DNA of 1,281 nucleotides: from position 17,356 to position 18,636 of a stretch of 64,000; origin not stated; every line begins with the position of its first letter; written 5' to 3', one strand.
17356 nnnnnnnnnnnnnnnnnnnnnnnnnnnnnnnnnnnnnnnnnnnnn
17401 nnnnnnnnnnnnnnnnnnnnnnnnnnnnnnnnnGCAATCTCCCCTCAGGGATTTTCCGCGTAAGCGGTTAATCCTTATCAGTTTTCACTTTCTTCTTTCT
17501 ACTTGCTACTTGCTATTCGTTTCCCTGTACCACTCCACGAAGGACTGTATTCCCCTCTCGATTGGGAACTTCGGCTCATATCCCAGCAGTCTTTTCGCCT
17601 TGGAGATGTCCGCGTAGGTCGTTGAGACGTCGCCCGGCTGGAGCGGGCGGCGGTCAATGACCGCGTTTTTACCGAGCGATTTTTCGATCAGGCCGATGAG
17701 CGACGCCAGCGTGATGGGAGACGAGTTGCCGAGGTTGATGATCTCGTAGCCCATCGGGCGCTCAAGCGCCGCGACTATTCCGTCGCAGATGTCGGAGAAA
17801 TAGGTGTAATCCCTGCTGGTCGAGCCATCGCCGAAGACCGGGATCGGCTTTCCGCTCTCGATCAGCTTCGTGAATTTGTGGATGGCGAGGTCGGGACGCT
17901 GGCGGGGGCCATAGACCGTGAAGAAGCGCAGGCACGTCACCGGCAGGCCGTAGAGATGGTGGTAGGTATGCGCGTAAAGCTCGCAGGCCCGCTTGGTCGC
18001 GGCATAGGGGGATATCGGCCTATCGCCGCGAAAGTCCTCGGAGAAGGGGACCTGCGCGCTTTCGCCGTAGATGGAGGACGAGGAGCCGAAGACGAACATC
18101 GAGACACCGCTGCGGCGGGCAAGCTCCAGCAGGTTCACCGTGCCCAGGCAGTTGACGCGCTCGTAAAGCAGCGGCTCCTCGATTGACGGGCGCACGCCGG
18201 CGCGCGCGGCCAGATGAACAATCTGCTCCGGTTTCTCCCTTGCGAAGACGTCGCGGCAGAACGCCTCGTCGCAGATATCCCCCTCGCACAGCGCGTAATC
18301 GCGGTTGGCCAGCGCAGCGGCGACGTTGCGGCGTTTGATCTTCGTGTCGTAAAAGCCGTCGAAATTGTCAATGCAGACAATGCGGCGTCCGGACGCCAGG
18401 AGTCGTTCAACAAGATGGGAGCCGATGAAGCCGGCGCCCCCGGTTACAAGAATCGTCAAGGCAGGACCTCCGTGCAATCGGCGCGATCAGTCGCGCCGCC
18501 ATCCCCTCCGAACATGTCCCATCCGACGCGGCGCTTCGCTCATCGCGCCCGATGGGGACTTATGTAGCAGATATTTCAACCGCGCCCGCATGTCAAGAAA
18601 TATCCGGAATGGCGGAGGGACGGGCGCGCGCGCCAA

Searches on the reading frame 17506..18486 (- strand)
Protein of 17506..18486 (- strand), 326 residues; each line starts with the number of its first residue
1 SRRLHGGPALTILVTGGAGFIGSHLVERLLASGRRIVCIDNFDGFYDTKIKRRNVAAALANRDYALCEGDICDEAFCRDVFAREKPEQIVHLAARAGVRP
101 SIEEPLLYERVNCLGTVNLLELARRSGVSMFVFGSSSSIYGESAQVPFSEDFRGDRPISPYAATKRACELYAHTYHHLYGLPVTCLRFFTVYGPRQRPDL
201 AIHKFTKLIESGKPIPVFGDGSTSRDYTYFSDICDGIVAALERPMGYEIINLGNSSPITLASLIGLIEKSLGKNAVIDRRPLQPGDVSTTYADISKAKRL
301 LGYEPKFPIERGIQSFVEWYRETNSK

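Call 8: search_protein_families(library=pfam, proteins=[window:17506-18486:-], max_evalue=0.001)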
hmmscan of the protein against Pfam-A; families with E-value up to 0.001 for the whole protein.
window:17506-18486:- (326 aa): 8 families
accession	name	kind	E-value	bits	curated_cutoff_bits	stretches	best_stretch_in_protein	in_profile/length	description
PF16363.11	GDP_Man_Dehyd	-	9.1e-65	219.7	27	1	13-314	1-330/332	GDP-mannose 4,6 dehydratase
PF01370.27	Epimerase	-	2.9e-62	210.7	20.9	1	12-253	1-240/240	NAD dependent epimerase/dehydratase family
PF01073.25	3Beta_HSD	-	5.2e-20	72.1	22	1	13-241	1-229/280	3-beta hydroxysteroid dehydrogenase/isomerase family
PF02719.21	Polysacc_synt_2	-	4.5e-15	56.1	20.2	1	12-261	1-237/293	Polysaccharide biosynthesis protein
PF04321.23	RmlD_sub_bind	-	6.6e-14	52.1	27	1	11-246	2-202/287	RmlD substrate binding domain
PF07993.18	NAD_binding_4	-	7.1e-12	45.5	20.1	1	14-193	1-209/258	Male sterility protein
PF13460.12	NAD_binding_10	-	4.1e-05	24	27.2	1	16-173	1-132/184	NAD(P)H-binding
PF08659.16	KR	-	0.00026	21.4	22.6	0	11-148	2-149/180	KR domain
